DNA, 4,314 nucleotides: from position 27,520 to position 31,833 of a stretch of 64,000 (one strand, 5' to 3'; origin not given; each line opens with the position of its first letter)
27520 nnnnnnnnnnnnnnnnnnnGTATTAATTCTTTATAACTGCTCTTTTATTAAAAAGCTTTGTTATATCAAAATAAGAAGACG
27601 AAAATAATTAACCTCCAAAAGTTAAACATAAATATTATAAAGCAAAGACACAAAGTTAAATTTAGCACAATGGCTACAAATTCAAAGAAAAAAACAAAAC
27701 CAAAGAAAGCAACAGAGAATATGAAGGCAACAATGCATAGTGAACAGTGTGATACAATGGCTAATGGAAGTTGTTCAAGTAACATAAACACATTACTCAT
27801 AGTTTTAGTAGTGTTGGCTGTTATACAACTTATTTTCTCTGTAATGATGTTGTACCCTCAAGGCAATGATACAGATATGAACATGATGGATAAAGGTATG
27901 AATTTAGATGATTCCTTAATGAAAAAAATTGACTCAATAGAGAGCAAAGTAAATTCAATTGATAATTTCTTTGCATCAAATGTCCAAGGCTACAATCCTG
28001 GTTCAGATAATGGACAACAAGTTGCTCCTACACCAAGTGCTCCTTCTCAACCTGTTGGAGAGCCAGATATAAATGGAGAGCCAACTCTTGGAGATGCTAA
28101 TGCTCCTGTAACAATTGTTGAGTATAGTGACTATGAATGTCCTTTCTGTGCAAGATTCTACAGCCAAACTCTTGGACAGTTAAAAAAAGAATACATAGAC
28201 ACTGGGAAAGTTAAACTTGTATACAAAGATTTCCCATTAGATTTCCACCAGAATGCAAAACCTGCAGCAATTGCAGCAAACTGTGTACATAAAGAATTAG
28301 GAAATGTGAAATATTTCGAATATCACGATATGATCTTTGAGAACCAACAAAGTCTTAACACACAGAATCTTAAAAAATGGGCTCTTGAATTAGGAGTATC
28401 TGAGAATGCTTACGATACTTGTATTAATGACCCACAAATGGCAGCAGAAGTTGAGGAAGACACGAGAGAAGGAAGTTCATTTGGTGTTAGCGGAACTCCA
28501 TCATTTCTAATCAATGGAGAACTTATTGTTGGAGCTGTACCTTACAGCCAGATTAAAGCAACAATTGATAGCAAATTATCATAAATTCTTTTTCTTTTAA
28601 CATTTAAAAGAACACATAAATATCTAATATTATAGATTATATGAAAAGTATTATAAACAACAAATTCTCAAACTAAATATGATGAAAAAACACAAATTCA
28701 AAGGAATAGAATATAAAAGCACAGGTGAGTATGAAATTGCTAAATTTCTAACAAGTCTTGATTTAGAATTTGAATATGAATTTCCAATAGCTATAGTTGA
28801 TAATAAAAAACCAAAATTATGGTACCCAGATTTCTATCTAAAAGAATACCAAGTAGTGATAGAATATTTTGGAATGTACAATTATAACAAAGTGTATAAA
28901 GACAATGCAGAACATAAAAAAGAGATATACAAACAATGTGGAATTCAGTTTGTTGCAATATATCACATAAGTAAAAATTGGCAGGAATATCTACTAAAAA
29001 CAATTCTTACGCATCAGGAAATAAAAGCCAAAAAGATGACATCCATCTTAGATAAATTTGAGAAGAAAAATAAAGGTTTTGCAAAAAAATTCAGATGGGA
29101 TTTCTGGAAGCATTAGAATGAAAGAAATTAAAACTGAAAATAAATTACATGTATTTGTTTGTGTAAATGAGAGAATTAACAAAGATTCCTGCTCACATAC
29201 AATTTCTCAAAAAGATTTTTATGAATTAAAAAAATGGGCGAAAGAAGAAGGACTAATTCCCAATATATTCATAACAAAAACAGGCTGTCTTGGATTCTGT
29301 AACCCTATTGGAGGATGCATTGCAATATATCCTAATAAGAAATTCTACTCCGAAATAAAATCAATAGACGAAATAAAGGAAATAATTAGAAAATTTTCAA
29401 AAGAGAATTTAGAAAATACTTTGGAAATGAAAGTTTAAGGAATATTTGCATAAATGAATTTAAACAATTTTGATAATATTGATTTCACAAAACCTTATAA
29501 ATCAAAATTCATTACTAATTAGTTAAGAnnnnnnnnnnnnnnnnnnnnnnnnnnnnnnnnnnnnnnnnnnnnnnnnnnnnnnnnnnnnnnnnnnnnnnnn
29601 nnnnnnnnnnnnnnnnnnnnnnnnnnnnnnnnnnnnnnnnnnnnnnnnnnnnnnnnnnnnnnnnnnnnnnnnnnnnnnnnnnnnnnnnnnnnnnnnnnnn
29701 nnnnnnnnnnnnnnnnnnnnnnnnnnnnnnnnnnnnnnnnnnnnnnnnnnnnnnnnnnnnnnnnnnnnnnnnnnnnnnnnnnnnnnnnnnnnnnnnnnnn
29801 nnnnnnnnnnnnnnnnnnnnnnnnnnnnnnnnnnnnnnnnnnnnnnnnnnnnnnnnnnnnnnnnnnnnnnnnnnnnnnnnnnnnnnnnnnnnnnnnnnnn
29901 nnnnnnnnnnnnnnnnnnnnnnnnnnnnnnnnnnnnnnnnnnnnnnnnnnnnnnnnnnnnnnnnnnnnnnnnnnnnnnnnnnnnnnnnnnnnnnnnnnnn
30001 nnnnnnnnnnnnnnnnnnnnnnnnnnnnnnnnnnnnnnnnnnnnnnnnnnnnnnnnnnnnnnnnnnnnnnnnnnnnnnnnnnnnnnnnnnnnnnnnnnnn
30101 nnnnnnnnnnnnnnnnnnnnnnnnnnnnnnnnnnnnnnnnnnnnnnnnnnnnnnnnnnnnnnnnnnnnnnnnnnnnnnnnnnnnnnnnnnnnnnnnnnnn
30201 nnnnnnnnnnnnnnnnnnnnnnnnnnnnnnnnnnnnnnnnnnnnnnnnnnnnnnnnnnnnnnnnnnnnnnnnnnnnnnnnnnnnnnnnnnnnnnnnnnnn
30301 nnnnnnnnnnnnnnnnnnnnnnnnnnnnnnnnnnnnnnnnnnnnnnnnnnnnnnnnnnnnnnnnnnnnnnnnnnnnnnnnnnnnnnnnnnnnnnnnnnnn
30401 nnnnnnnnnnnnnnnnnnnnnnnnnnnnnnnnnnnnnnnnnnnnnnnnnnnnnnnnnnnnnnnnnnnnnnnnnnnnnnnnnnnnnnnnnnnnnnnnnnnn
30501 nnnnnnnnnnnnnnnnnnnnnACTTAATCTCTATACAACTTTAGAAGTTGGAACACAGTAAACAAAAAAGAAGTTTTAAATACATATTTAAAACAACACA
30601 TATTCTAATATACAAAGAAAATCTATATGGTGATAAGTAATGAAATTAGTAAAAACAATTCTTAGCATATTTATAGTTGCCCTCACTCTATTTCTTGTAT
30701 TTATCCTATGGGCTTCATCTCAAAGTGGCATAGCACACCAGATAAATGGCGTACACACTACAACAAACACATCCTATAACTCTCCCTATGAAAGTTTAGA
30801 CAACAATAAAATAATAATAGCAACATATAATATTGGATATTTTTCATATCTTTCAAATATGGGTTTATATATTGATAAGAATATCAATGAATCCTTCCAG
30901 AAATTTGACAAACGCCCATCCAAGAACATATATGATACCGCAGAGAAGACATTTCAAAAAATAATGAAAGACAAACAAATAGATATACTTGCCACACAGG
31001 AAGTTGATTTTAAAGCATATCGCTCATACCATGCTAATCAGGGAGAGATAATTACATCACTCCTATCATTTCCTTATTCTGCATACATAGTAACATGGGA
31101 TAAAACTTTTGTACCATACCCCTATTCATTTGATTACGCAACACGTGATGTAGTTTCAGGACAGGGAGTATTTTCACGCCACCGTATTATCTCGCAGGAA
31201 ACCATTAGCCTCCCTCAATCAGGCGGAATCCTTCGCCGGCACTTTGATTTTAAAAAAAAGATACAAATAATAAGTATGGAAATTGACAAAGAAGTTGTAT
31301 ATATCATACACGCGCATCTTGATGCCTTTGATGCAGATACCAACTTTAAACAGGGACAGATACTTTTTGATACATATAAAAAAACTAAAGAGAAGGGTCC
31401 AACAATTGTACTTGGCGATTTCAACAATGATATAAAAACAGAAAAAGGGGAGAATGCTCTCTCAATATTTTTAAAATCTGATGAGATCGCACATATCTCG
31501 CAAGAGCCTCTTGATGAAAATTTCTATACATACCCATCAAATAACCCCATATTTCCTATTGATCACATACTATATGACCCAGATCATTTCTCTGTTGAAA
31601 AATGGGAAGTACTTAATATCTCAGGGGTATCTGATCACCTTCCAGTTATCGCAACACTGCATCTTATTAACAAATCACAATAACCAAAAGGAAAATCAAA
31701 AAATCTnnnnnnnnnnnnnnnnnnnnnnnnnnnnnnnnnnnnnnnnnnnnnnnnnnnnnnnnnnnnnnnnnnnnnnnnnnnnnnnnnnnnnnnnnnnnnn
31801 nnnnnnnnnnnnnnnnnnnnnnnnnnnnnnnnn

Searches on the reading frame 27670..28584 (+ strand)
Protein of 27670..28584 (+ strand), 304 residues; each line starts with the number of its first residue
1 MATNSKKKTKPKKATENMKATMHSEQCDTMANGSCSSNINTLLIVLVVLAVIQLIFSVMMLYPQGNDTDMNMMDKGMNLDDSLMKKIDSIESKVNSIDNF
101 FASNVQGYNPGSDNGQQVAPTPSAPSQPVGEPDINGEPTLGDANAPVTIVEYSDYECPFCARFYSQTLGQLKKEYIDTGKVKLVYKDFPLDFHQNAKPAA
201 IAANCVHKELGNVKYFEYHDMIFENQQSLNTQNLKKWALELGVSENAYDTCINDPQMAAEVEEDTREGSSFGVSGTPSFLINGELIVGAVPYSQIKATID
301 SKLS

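Call 74: search_protein_families(library=pfam, proteins=[window:27670-28584:+], max_evalue=0.00001)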
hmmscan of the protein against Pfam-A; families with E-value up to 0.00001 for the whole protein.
window:27670-28584:+ (304 aa): 2 families
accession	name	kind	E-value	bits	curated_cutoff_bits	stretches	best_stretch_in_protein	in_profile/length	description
PF13462.12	Thioredoxin_4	-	1.2e-38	133.4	23.2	1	136-300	4-164/165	Thioredoxin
PF01323.26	DSBA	-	5.1e-22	79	25.6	1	207-299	96-190/191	DSBA-like thioredoxin domain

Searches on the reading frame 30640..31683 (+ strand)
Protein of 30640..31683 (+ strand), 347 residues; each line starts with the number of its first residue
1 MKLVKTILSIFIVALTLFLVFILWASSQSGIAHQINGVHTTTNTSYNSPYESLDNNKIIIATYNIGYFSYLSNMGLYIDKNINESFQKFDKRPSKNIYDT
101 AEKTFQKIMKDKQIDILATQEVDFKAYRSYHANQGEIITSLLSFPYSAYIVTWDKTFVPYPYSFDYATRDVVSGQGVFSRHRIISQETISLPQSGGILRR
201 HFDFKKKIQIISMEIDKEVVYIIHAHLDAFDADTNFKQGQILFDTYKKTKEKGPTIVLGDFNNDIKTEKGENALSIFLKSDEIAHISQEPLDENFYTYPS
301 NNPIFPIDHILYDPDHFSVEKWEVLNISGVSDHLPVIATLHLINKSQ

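Call 13: search_protein_families(library=pfam, proteins=[window:30640-31683:+], max_evalue=0.001)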
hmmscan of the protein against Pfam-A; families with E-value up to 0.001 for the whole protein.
window:30640-31683:+ (347 aa): 2 families
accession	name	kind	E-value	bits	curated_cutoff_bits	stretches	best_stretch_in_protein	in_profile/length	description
PF03372.29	Exo_endo_phos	-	8.5e-17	62.1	24.5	1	62-333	2-225/225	Endonuclease/Exonuclease/phosphatase family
PF14529.12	Exo_endo_phos_2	-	0.00069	19.9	27.4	0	243-337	22-117/117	Endonuclease-reverse transcriptase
